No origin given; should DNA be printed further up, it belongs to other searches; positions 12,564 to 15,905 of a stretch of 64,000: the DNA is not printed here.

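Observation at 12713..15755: Rhs protein carries a ~1000-aa non-canonical N-terminal module instead of PAAR or another known trafficking domain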

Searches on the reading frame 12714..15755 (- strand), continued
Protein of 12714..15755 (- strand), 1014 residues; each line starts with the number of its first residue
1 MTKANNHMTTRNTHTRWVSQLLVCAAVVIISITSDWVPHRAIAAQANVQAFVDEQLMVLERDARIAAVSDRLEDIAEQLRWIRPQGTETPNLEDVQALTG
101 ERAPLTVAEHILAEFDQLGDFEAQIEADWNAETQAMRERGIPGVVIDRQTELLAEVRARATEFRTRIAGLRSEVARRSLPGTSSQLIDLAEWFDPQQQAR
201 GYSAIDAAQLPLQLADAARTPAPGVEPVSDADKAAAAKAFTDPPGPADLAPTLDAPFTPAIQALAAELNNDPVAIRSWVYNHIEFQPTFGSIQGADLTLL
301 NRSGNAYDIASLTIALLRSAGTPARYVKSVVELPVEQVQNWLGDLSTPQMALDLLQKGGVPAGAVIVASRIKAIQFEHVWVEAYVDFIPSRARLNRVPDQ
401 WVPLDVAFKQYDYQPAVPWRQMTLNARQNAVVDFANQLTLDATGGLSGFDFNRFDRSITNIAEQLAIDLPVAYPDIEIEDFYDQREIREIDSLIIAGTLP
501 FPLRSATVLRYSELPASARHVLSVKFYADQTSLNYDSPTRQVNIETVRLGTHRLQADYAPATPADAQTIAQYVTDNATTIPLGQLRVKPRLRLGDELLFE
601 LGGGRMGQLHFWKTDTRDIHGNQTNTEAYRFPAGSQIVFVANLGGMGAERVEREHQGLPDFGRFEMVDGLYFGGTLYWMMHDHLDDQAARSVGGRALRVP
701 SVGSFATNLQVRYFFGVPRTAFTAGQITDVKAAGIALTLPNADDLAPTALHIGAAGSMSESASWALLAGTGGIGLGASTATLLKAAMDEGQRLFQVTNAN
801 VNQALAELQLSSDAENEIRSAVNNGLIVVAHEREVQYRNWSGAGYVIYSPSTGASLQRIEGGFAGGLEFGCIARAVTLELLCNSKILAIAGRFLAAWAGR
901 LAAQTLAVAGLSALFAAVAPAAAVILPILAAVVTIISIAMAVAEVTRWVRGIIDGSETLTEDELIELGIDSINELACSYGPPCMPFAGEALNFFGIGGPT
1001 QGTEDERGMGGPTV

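Call 27: find_encoding_contigs(protein=P0088, flank=10000, max_places=1)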
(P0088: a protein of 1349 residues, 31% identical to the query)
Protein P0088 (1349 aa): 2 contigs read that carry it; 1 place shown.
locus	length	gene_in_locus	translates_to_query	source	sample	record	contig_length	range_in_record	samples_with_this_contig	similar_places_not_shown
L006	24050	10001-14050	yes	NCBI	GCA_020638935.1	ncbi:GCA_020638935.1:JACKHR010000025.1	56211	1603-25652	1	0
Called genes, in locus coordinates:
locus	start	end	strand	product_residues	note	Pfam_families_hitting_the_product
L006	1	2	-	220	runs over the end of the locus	PF13338:AbiEi_4 (weak)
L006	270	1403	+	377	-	PF02899:Phage_int_SAM_1 (weak), PF00589:Phage_integrase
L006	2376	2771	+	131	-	-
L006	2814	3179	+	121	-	-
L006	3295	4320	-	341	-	-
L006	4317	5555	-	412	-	PF00109:ketoacyl-synt, PF02801:Ketoacyl-synt_C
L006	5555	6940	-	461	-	PF02310:B12-binding, PF04055:Radical_SAM, PF13282:DUF4070 (weak)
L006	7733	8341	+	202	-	-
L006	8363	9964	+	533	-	PF13243:SQHop_cyclase_C (faint), PF13249:SQHop_cyclase_N (faint), PF07678:TED_complement (faint)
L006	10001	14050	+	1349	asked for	PF01841:Transglut_core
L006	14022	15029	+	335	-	-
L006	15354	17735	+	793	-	PF00561:Abhydrolase_1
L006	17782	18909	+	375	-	PF00085:Thioredoxin (faint), PF00578:AhpC-TSA, PF08534:Redoxin, PF13905:Thioredoxin_8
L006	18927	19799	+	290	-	PF07963:N_methyl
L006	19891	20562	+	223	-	PF04355:BamE (faint)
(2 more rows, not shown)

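Call 31: search_protein_families(library=pfam, proteins=[P0007, P0012, P0018, P0028, P0029, P0033, P0006, P0081], max_evalue=0.01)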
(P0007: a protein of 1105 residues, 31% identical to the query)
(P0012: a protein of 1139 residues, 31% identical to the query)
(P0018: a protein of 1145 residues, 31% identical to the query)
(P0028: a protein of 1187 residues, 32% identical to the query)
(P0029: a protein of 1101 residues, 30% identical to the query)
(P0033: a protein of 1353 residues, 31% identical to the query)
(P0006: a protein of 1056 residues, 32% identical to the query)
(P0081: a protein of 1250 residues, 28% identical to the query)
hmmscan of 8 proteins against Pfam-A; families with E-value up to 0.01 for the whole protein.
P0007 (1105 aa): 2 families
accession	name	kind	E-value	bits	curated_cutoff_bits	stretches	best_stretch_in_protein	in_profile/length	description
PF01841.26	Transglut_core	-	2.3e-16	60.5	23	1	287-423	16-108/108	Transglutaminase-like superfamily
PF18648.8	ADPRTs_Tse2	-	7.4e-07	30.3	26.6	1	1040-1090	73-122/137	Tse2 ADP-ribosyltransferase toxin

P0012 (1139 aa): 2 families
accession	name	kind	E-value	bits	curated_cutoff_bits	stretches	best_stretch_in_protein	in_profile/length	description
PF01841.26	Transglut_core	-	2.4e-16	60.4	23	1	299-441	10-108/108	Transglutaminase-like superfamily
PF19829.4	DUF6310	-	3.2e-12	47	27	1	996-1109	4-103/126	Family of unknown function (DUF6310)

P0018 (1145 aa): 2 families
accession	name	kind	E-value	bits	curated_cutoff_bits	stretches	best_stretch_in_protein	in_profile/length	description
PF01841.26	Transglut_core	-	2.2e-16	60.5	23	1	251-400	3-108/108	Transglutaminase-like superfamily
PF14040.12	DNase_NucA_NucB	-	2.4e-09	38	23.8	1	1044-1102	47-98/100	Deoxyribonuclease NucA/NucB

P0028 (1187 aa): 2 families
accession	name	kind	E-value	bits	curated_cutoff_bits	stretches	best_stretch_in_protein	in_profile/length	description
PF01841.26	Transglut_core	-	2.1e-13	51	23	1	394-552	5-106/108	Transglutaminase-like superfamily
PF15523.11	Ntox16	-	2.8e-09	37.5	25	1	1096-1178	2-83/85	Novel toxin 16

P0029 (1101 aa): 2 families
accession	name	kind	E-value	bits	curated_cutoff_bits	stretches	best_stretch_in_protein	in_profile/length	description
PF01841.26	Transglut_core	-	1.3e-15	58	23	1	261-396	16-107/108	Transglutaminase-like superfamily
PF14040.12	DNase_NucA_NucB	-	2.7e-09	37.9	23.8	1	985-1085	9-100/100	Deoxyribonuclease NucA/NucB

P0033 (1353 aa): 2 families
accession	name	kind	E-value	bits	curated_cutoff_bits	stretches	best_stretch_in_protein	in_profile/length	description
PF03160.20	Calx-beta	-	2.5e-15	57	27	1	1222-1303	22-104/119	Calx-beta domain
PF01841.26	Transglut_core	-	1.3e-11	45.2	23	1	361-497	16-108/108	Transglutaminase-like superfamily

P0006 (1056 aa): 1 family
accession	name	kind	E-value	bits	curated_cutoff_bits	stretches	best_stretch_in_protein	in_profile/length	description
PF01841.26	Transglut_core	-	2e-15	57.4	23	1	270-406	18-108/108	Transglutaminase-like superfamily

P0081 (1250 aa): 1 family
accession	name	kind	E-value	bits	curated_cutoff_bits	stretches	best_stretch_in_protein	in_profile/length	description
PF01841.26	Transglut_core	-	2.7e-09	37.7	23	1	233-353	11-102/108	Transglutaminase-like superfamily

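Call 32: find_related_loci(query=A1, collection=genome_contigs, flank=10000)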
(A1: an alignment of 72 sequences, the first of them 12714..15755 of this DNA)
Query A1 (1014 aa) in genome_contigs; peptide patterns used: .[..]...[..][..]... (x = any residue, [..] = any of these).
282 stretches matched a pattern; 263 encode a relative of the query (tblastn E <= 1e-3); the best 80 are kept; 77 distinct loci.
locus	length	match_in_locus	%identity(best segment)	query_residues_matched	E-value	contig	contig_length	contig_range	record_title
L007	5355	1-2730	89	105-1014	0e+0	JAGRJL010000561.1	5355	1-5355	MAG: Lysobacterales bacterium isolate HKST-UBA245 2014-04-01_1_(paired)_contig_231645, whole genome shotgun sequence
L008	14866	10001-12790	51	60-998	0e+0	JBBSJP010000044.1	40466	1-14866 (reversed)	MAG: Lysobacterales bacterium isolate LS4_metabat2.022 LS4_metabat2.022_K_190750_L_40466_cov_39.9799, whole genome shotg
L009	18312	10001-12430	31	93-901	1e-111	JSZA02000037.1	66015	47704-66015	Candidatus Thiomargarita nelsonii isolate Hydrate Ridge NODE_122_length_66015_cov_259.144_ID_243, whole genome shotgun s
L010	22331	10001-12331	31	108-871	3e-108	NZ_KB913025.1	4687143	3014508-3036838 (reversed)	Methylovulum miyakonense HT12 MetmiDRAFT_scaffold1.1, whole genome shotgun sequence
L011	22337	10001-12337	32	94-868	1e-103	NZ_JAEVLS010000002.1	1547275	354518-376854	Steroidobacter gossypii strain S1-65 Scaffold2_1, whole genome shotgun sequence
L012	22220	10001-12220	31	117-871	2e-102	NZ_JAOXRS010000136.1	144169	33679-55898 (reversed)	MAG: Candidatus Albibeggiatoa sp. nov. NOAA isolate R2S4C1D_S41.012 k141_170574, whole genome shotgun sequence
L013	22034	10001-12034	36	205-883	4e-101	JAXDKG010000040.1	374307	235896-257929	MAG: Acidobacteriota bacterium isolate BP_59 scaffold_4391491, whole genome shotgun sequence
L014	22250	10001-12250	33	116-872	5e-100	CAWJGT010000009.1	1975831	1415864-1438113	MAG: uncultured Holophagales bacterium isolate MFD04935.bin.1.7 genome assembly, contig: contig_25929, whole genome shot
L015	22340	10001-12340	31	109-866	7e-99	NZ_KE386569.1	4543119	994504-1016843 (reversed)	Methylobacter luteus IMV-B-3098 MetluDRAFT_scaffold1.1, whole genome shotgun sequence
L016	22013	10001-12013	34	205-876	7e-98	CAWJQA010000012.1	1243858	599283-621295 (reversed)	MAG: uncultured Holophagales bacterium isolate MFD02979.bin.2.191 genome assembly, contig: contig_62831, whole genome sh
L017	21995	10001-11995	35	205-872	1e-97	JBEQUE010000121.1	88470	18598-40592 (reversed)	MAG: Acidobacteriota bacterium isolate MAG_Dt_02 k247_938766, whole genome shotgun sequence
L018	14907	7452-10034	30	36-871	2e-97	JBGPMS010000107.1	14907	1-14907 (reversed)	MAG: Gammaproteobacteria bacterium isolate OBJ_0618_7090110_232 k141_11477000_length_14907_cov_22.3740, whole genome sho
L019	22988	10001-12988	29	46-977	7e-97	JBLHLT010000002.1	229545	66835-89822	MAG: Oceanicoccus sp. isolate 3300054697_90 Ga0535669_0000036, whole genome shotgun sequence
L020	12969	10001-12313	31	110-871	9e-95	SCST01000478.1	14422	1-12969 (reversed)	MAG: Methylovulum sp. isolate FW215_bin.51 FW215_bin.51-87931, whole genome shotgun sequence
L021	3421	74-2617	30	59-866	2e-95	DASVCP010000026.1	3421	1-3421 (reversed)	MAG TPA_asm: Gammaproteobacteria bacterium isolate SMAG_U2009 k141_949528, whole genome shotgun sequence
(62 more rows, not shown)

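Call 38: predict_structure(alignment_id=A1)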
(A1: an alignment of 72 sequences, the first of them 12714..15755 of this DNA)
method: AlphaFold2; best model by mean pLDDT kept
length: 1014 residues; sequences in the alignment: 72
mean_pLDDT: 80.9   pTM: 0.81
mean pLDDT of the five models: 80.9, 79.8, 77.2, 77.1, 76.8
residues with pLDDT >= 90: 500; 70-90: 288; 50-70: 97; < 50: 129
segments of 3 or more residues with pLDDT < 50: 1-13, 661-663, 863-923, 970-1014
pLDDT, mean of each block of 10 residues (from residue 1): 38 60 79 54 68 85 88 87 61 63 84 93 91 93 97 95 96 94 91 74 74 85 79 72 92 97 98 96 96 96 97 98 97 97 94 96 96 97 79 62 94 82 77 86 90 85 81 83 86 85 91 96 96 94 97 96 97 87 95 97 95 95 88 95 89 69 72 92 89 91 93 91 88 93 91 90 78 75 92 95 93 88 94 89 93 90 36 29 36 40 41 43 56 72 70 68 56 40 38 33 34 29
secondary structure, 60 per line:
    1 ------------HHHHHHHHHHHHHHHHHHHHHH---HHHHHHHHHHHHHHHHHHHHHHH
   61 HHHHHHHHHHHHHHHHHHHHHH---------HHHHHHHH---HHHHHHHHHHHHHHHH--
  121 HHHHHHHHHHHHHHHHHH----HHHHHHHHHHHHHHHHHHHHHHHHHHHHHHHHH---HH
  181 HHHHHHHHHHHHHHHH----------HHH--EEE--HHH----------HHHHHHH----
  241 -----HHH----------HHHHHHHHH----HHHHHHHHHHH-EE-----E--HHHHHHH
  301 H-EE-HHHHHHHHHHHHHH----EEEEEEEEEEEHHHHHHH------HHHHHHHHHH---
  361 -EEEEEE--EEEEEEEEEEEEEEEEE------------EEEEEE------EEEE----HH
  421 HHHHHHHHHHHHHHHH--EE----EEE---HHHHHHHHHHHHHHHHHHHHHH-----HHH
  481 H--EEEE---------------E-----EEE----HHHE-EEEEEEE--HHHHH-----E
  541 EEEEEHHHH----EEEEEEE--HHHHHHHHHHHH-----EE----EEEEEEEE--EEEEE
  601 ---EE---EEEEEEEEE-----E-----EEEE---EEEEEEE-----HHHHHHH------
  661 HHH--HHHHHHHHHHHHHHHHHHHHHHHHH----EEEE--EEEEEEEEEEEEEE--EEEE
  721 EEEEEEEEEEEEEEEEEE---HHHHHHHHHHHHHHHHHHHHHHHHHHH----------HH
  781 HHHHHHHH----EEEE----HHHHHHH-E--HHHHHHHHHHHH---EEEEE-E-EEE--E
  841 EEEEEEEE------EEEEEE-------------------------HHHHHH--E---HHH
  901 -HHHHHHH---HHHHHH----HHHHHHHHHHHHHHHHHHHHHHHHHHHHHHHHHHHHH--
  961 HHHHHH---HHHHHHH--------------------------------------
elements in order (helices of 4 or more, strands of 3 or more residues): H13-34 H38-82 H92-99 H103-118 H121-138 H143-175 H179-196 E212-214 H230-236 H259-267 H272-282 H294-301 H306-319 E324-334 H335-341 H348-357 E362-367 E370-386 E399-404 E411-414 H419-436 E445-447 H451-472 H478-481 E484-487 E509-511 E521-527 H530-534 E540-545 H546-549 E554-560 H563-574 E586-593 E596-600 E609-617 E629-632 E636-642 H648-654 H666-690 E695-698 E701-714 E717-738 H742-768 H779-788 E793-796 H801-807 H812-823 E827-831 E835-837 E840-848 E855-860 H886-891 H902-908 H912-917 H922-958 H961-966 H970-976

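Call 40: fold_search(model_id=the predicted structure, library=pdb)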
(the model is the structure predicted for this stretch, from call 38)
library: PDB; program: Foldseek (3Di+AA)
matches with E <= 10: 179; with E <= 0.001: 0
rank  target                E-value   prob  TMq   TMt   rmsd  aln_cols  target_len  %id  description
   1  1f13_B                9.7e-03  0.38  0.09  0.12  27.8       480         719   10  RECOMBINANT HUMAN CELLULAR COAGULATION FACTOR XIII (released 1998-08-12)
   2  1fie_B                1.1e-02  0.38  0.09  0.12  27.7       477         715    9  RECOMBINANT HUMAN COAGULATION FACTOR XIII (released 1997-02-12)
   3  3isr_A                1.2e-02  1.00  0.10  0.33  16.5       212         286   18  The Crystal Structure of a Putative Cysteine Protease from Cytophaga hutchinsonii to 1.9A (released 2009-09-08)
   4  3isr_C                1.5e-02  1.00  0.10  0.34  16.7       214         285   20  The Crystal Structure of a Putative Cysteine Protease from Cytophaga hutchinsonii to 1.9A (released 2009-09-08)
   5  1evu_B                1.5e-02  0.28  0.08  0.11  27.5       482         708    8  HUMAN FACTOR XIII WITH CALCIUM BOUND IN THE ION SITE (released 2000-05-10)
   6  1ex0_A                1.7e-02  0.25  0.08  0.11  28.1       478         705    8  HUMAN FACTOR XIII, MUTANT W279F ZYMOGEN (released 2003-12-23)
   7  3isr_B                1.9e-02  1.00  0.10  0.31   4.9       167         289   20  The Crystal Structure of a Putative Cysteine Protease from Cytophaga hutchinsonii to 1.9A (released 2009-09-08)
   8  1ggy_B                2.0e-02  0.35  0.09  0.13  26.9       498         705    8  HUMAN FACTOR XIII WITH YTTERBIUM BOUND IN THE ION SITE (released 1999-02-16)
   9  1ggu_A                2.4e-02  0.20  0.08  0.11  28.1       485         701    8  HUMAN FACTOR XIII WITH CALCIUM BOUND IN THE ION SITE (released 1999-09-16)
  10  1g0d                  2.7e-02  0.21  0.10  0.14  26.6       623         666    9  CRYSTAL STRUCTURE OF RED SEA BREAM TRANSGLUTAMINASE (released 2001-05-23)
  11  1f13_A                3.8e-02  0.21  0.09  0.12  27.1       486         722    9  RECOMBINANT HUMAN CELLULAR COAGULATION FACTOR XIII (released 1998-08-12)
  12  1fie_A                4.3e-02  0.23  0.09  0.12  27.7       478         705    8  RECOMBINANT HUMAN COAGULATION FACTOR XIII (released 1997-02-12)
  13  1qrk_A                4.7e-02  0.18  0.09  0.12  27.2       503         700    9  HUMAN FACTOR XIII WITH STRONTIUM BOUND IN THE ION SITE (released 1999-07-02)
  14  1ex0_B                5.2e-02  0.21  0.09  0.12  26.3       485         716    8  HUMAN FACTOR XIII, MUTANT W279F ZYMOGEN (released 2003-12-23)
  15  1ggy_A                5.4e-02  0.21  0.09  0.12  27.7       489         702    8  HUMAN FACTOR XIII WITH YTTERBIUM BOUND IN THE ION SITE (released 1999-02-16)
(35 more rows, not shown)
